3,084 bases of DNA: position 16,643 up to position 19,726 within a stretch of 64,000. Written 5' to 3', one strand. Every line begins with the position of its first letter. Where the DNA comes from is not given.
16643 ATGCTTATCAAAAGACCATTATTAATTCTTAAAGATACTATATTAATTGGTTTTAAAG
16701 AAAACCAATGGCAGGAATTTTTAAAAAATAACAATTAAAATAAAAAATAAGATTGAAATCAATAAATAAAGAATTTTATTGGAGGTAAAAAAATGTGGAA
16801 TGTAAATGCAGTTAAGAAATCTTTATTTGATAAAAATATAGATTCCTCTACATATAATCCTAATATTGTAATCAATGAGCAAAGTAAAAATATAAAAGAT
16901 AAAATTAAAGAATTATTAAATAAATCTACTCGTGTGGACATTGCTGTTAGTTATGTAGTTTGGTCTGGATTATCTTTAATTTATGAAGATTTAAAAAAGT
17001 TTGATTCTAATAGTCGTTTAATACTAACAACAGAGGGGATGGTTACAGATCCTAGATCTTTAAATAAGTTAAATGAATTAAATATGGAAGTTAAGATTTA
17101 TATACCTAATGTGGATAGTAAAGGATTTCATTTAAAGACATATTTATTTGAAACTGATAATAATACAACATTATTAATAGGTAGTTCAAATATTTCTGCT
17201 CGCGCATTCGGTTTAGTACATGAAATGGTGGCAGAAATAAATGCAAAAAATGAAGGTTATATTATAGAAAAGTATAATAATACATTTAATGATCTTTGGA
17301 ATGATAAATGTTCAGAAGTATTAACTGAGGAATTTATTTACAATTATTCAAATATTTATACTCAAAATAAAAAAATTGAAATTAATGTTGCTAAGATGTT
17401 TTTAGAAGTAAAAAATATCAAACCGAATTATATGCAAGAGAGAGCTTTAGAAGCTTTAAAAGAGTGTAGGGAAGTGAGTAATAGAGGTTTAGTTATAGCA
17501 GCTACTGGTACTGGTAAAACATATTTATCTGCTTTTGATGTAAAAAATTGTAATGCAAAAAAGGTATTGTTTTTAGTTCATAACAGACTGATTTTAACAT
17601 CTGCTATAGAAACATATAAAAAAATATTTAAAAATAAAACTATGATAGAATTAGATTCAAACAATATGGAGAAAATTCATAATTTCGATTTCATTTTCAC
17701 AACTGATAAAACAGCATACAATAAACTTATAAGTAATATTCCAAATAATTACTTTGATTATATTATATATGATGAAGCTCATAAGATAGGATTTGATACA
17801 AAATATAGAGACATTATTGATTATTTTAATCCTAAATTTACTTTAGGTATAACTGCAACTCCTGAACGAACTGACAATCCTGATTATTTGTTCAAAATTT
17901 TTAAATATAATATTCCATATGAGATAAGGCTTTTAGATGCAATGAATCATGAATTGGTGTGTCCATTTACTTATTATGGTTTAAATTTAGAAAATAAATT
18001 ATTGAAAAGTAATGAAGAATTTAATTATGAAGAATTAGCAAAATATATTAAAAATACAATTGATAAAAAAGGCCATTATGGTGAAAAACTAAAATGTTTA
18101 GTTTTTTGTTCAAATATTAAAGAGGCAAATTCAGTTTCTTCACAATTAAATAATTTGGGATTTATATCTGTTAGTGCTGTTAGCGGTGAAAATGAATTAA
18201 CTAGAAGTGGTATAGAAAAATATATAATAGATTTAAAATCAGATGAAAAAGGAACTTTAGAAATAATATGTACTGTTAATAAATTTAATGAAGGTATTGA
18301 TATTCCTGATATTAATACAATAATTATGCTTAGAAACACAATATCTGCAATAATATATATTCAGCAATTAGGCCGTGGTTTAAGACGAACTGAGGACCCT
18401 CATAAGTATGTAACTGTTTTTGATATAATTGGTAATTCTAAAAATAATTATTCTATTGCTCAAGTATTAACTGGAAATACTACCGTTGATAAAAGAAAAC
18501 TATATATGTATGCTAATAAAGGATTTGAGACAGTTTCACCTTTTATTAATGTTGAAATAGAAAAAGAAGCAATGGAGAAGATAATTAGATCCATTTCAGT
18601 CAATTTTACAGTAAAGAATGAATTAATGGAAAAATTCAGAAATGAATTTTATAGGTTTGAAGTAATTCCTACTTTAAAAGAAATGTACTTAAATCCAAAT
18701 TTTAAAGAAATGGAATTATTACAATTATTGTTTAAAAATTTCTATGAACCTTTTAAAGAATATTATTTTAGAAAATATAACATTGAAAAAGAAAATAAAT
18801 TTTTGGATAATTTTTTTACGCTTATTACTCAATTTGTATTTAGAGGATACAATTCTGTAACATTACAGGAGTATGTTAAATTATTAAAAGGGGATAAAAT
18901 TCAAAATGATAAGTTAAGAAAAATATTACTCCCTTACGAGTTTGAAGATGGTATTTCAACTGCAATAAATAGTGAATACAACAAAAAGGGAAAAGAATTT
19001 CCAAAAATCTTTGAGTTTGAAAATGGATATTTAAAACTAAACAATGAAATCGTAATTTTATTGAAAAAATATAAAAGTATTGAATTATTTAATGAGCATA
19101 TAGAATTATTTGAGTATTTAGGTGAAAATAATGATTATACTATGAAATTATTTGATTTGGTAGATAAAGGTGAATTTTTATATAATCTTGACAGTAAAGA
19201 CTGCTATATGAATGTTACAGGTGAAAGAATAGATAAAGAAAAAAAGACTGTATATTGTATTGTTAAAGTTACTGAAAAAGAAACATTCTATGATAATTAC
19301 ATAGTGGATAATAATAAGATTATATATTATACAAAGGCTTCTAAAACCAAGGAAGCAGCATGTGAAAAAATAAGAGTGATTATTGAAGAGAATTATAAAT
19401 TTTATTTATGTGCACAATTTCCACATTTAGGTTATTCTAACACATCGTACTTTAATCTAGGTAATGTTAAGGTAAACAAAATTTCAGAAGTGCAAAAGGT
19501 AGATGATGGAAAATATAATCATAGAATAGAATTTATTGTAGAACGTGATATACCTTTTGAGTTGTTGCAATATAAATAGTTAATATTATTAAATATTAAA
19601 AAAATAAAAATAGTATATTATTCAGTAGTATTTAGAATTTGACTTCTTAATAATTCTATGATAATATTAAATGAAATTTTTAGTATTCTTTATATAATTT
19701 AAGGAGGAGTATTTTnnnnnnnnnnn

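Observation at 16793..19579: Single-gene PLD-nuclease/SF2-helicase/DUF3427-like protein, likely a SauUSI-family modification-dependent (Type IV) restriction endonuclease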

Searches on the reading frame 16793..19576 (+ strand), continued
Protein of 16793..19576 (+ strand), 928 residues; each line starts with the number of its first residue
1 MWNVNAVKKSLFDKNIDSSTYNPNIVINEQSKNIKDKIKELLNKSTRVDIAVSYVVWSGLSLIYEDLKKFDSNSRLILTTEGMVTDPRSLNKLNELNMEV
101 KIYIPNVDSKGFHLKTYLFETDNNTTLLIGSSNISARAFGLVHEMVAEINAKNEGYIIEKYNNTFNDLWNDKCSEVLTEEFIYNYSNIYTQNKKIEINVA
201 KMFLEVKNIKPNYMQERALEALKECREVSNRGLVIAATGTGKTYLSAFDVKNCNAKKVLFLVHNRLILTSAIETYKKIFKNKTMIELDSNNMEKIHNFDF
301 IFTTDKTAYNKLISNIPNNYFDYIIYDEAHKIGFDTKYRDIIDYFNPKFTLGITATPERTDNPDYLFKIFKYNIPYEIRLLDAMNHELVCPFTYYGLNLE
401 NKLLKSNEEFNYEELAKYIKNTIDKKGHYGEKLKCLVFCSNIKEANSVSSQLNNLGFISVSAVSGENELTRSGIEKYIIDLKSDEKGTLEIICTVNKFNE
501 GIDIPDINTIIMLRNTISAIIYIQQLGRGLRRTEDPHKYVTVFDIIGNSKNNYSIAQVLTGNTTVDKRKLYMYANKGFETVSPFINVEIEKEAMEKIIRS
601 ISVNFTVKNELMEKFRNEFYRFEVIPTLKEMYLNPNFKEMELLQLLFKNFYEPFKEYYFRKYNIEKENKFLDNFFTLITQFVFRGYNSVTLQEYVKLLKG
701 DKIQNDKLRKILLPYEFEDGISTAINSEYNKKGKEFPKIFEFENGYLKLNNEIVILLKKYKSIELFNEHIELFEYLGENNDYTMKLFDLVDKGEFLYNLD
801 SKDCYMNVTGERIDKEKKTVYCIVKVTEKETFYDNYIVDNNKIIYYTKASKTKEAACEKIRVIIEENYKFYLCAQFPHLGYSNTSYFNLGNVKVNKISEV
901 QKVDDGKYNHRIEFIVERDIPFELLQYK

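Call 47: search_protein_families(library=pfam, proteins=[P0078, P0076, P0079, P0080, P0083], max_evalue=0.01)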
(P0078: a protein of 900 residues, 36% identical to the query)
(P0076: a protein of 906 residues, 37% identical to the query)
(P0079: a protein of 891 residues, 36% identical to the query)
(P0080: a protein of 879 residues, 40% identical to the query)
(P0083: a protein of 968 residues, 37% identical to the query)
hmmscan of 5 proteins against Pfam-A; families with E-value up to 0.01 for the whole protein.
P0078 (900 aa): 9 families
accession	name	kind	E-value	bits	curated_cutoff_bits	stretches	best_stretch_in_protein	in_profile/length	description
PF04851.21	ResIII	-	1.9e-38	132.4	22.5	1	209-358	2-164/164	Type III restriction enzyme, res subunit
PF00270.35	DEAD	-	3.4e-13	50.1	26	1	214-358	3-162/167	DEAD/DEAH box helicase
PF00271.37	Helicase_C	-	9.2e-13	48.9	23.5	1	413-526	2-109/110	Helicase conserved C-terminal domain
PF18766.7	SWI2_SNF2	-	6.2e-09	36.3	26.7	1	228-421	16-215/221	SWI2/SNF2 ATPase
PF13091.12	PLDc_2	-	3.2e-08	33.9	27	1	99-171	68-132/132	PLD-like domain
PF09565.16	RE_NgoFVII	-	6.8e-05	22.7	23.8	1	110-167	89-148/162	NgoFVII restriction endonuclease N-terminal PLD domain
PF06087.18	Tyr-DNA_phospho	-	0.00018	20.9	22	1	108-153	342-391/445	Tyrosyl-DNA phosphodiesterase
PF13245.12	AAA_19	-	0.0026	18.4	25.1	0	230-343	11-113/134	AAA domain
PF13401.12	AAA_22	-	0.0043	17.8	27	0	234-345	9-109/130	AAA domain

P0076 (906 aa): 5 families
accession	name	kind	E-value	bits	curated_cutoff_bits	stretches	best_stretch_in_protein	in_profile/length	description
PF04851.21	ResIII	-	1.5e-32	113.2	22.5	1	206-355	2-164/164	Type III restriction enzyme, res subunit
PF13091.12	PLDc_2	-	2.7e-12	47.1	27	1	37-168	2-132/132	PLD-like domain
PF00271.37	Helicase_C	-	2.5e-09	37.8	23.5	1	426-527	12-109/110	Helicase conserved C-terminal domain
PF00270.35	DEAD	-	1.7e-08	34.8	26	1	227-354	14-161/167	DEAD/DEAH box helicase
PF18766.7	SWI2_SNF2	-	1.6e-07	31.7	26.7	1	220-404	11-204/221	SWI2/SNF2 ATPase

P0079 (891 aa): 5 families
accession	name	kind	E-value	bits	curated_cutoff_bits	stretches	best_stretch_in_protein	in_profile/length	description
PF04851.21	ResIII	-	7.3e-37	127.2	22.5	1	208-356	3-164/164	Type III restriction enzyme, res subunit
PF00271.37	Helicase_C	-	1.6e-12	48.1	23.5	1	427-524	14-109/110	Helicase conserved C-terminal domain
PF00270.35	DEAD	-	2.5e-10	40.8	26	1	219-356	10-162/167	DEAD/DEAH box helicase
PF18766.7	SWI2_SNF2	-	2.2e-06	27.9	26.7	1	220-416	10-212/221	SWI2/SNF2 ATPase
PF13091.12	PLDc_2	-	6.5e-06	26.4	27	1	91-170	59-132/132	PLD-like domain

P0080 (879 aa): 5 families
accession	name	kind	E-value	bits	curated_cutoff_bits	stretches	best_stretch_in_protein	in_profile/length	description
PF04851.21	ResIII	-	4.4e-34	118.2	22.5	1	182-333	2-164/164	Type III restriction enzyme, res subunit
PF00271.37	Helicase_C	-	7.3e-14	52.4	23.5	1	407-503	14-108/110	Helicase conserved C-terminal domain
PF00270.35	DEAD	-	7.4e-13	49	26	1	192-333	8-162/167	DEAD/DEAH box helicase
PF18766.7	SWI2_SNF2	-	1.4e-08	35.1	26.7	1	193-380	8-203/221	SWI2/SNF2 ATPase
PF13091.12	PLDc_2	-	6.9e-06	26.4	27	1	22-143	9-132/132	PLD-like domain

P0083 (968 aa): 8 families
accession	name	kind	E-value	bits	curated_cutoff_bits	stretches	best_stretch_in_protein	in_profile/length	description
PF11907.13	DUF3427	-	2.9e-82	276.6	27.7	1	687-966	1-280/280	Domain of unknown function (DUF3427)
PF04851.21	ResIII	-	5.9e-41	140.5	22.5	1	218-368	2-164/164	Type III restriction enzyme, res subunit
PF00271.37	Helicase_C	-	1.5e-14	54.6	23.5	1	444-543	13-108/110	Helicase conserved C-terminal domain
PF13091.12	PLDc_2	-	3.1e-11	43.7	27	1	102-180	59-132/132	PLD-like domain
PF00270.35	DEAD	-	5.2e-10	39.8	26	1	223-368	3-162/167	DEAD/DEAH box helicase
PF18766.7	SWI2_SNF2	-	5.3e-10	39.8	26.7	1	232-416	11-205/221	SWI2/SNF2 ATPase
PF09565.16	RE_NgoFVII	-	3.1e-05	23.8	23.8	1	109-165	78-137/162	NgoFVII restriction endonuclease N-terminal PLD domain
PF00176.29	SNF2-rel_dom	-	0.00089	18.9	24.9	1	304-379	101-176/290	SNF2-related domain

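Call 57: find_encoding_contigs(protein=P0001, flank=3000, max_places=3)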
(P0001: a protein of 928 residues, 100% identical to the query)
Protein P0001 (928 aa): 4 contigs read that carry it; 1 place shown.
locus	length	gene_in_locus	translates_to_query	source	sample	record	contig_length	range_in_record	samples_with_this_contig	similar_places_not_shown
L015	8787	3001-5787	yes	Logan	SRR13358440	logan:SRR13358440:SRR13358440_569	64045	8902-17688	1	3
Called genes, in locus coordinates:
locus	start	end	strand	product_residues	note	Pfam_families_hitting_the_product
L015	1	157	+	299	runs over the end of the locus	PF00126:HTH_1, PF03466:LysR_substrate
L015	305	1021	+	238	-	PF07505:DUF5131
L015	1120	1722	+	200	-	PF01209:Ubie_methyltran, PF05891:Methyltransf_PK (weak), PF05175:MTS (weak), PF13489:Methyltransf_23, PF13847:Methyltransf_31, PF08241:Methyltransf_11, PF08242:Methyltransf_12, PF13649:Methyltransf_25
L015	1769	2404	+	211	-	PF00583:Acetyltransf_1, PF13508:Acetyltransf_7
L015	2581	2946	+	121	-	PF03960:ArsC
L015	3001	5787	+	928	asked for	PF13091:PLDc_2, PF00270:DEAD, PF04851:ResIII, PF18766:SWI2_SNF2 (faint), PF00271:Helicase_C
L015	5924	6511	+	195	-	PF00293:NUDIX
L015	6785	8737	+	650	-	PF00270:DEAD (faint), PF04851:ResIII, PF17757:UvrB_inter, PF27431:UvrB_3rd, PF00271:Helicase_C, PF12344:UvrB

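Call 61: find_encoding_contigs(protein=P0083, flank=3000, max_places=1)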
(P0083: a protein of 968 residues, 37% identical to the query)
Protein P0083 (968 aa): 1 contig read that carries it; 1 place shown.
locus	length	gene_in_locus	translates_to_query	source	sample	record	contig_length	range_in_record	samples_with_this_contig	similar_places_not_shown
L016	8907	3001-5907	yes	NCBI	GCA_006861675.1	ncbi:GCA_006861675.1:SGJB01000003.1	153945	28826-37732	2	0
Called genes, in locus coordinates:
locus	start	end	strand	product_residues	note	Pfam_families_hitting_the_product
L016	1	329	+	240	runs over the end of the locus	PF01048:PNP_UDP_1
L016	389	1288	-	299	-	PF01820:Dala_Dala_lig_N, PF02655:ATP-grasp_3, PF08443:RimK (weak), PF02222:ATP-grasp (weak), PF07478:Dala_Dala_lig_C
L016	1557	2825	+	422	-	PF00994:MoCF_biosynth, PF18146:CinA_KH, PF02464:CinA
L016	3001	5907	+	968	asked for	PF13091:PLDc_2, PF00270:DEAD, PF04851:ResIII, PF18766:SWI2_SNF2, PF00271:Helicase_C, PF26350:DUF8090, PF11907:DUF3427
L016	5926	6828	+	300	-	PF00294:PfkB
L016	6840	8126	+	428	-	PF12832:MFS_1_like, PF07690:MFS_1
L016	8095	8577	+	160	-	PF07853:DUF1648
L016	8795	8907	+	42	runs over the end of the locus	-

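Call 62: find_encoding_contigs(protein=P0104, flank=3000, max_places=1)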
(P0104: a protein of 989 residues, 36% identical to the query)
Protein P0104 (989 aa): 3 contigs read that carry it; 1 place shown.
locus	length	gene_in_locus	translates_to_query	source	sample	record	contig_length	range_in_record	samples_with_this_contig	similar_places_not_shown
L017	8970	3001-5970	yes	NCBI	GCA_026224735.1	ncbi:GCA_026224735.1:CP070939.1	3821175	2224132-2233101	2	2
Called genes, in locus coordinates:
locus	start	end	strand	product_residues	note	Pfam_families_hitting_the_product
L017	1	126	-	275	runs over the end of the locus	PF00528:BPD_transp_1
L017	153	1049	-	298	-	PF00528:BPD_transp_1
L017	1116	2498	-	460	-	-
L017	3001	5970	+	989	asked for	PF13091:PLDc_2, PF00270:DEAD, PF04851:ResIII, PF18766:SWI2_SNF2, PF00271:Helicase_C, PF26350:DUF8090, PF11907:DUF3427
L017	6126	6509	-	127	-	PF00293:NUDIX, PF14815:NUDIX_4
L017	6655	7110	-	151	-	-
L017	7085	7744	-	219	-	PF13151:DUF3990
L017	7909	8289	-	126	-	PF00903:Glyoxalase, PF13669:Glyoxalase_4, PF22677:Ble-like_N (weak)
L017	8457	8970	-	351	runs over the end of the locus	PF09681:Phage_rep_org_N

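Call 63: find_encoding_contigs(protein=P0076, flank=3000, max_places=1)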
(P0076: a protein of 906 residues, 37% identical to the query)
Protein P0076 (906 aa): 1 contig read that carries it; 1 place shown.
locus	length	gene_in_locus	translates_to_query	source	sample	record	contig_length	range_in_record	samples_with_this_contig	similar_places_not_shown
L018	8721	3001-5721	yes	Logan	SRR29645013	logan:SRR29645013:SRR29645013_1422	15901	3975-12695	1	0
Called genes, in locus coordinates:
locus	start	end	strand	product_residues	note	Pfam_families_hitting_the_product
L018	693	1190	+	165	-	PF00903:Glyoxalase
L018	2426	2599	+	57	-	-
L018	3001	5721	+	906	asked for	PF13091:PLDc_2, PF00270:DEAD, PF04851:ResIII, PF18766:SWI2_SNF2 (weak), PF00271:Helicase_C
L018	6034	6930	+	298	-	PF00145:DNA_methylase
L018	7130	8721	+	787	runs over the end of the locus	PF03235:GmrSD_N, PF07510:GmrSD_C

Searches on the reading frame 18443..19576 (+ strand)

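Call 10: search_protein_families(library=pfam, proteins=[window:18593-19576:+, window:18443-19576:+], max_evalue=10)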
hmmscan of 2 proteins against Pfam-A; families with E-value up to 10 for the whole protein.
window:18593-19576:+ (328 aa): 2 families
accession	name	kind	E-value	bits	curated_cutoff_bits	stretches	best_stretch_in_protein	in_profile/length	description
PF01028.25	Topoisom_I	-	0.017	14.9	23.7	1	40-108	111-179/228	Eukaryotic DNA topoisomerase I, catalytic core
PF08454.17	RIH_assoc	-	0.56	10.6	28.5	1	40-84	11-55/99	RyR and IP3R Homology associated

window:18443-19576:+ (378 aa): 2 families
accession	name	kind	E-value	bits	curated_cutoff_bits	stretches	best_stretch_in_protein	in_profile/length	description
PF01028.25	Topoisom_I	-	0.022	14.6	23.7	1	90-158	111-179/228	Eukaryotic DNA topoisomerase I, catalytic core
PF08454.17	RIH_assoc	-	0.71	10.3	28.5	1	90-134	11-55/99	RyR and IP3R Homology associated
